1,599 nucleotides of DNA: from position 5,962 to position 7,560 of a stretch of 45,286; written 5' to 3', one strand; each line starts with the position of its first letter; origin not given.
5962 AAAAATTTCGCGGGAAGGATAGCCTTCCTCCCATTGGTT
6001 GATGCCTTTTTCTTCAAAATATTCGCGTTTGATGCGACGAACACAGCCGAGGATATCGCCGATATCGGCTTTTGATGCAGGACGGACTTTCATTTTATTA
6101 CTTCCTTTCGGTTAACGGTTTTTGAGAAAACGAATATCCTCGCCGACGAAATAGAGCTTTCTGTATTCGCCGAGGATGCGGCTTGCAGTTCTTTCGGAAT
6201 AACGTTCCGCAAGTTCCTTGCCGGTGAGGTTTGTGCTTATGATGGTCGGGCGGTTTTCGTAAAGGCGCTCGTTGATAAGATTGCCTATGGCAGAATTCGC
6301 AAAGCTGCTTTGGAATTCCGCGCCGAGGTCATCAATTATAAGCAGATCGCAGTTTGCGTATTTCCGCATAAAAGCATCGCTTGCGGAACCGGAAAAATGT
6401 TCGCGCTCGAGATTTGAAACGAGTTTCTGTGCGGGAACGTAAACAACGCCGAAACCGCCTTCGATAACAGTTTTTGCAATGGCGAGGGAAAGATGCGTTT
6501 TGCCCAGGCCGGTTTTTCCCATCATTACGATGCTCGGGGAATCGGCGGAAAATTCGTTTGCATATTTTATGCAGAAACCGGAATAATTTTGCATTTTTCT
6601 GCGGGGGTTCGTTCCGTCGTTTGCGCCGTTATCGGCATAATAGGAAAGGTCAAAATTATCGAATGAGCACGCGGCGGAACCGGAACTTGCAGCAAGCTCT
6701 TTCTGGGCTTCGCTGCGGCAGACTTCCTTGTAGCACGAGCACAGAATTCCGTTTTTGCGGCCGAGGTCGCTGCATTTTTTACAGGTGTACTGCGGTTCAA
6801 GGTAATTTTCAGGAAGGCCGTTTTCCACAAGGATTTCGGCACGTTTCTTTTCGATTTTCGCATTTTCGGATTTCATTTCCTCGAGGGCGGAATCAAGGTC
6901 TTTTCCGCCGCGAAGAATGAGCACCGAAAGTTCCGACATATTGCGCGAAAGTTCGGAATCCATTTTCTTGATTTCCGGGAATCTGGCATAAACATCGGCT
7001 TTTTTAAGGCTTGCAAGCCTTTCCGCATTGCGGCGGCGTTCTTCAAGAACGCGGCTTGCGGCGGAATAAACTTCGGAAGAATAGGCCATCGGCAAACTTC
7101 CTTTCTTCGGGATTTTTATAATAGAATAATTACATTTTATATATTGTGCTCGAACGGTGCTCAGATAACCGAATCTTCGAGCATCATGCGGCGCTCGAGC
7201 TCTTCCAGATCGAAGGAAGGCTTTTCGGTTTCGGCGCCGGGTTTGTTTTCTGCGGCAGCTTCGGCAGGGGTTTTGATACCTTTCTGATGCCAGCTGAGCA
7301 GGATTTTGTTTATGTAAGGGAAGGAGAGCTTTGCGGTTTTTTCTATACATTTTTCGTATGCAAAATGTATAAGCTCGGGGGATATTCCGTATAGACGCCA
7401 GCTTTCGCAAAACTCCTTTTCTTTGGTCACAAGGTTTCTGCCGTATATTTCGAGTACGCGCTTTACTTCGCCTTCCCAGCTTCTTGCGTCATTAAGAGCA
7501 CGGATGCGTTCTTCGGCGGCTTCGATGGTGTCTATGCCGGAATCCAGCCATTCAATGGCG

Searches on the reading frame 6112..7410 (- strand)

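Call 78: search_protein_families(library=pfam, proteins=[window:6112-7410:-], max_evalue=0.00001)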
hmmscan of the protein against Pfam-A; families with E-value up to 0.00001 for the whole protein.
window:6112-7410:- (432 aa): 2 families
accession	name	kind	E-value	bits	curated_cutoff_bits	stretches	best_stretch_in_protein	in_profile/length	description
PF01695.23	IstB_IS21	-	4.6e-18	66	24.1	1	287-399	88-198/238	IstB-like ATP binding protein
PF00308.24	Bac_DnaA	-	1.2e-09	39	23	1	294-411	37-154/162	Bacterial DnaA ATPAse domain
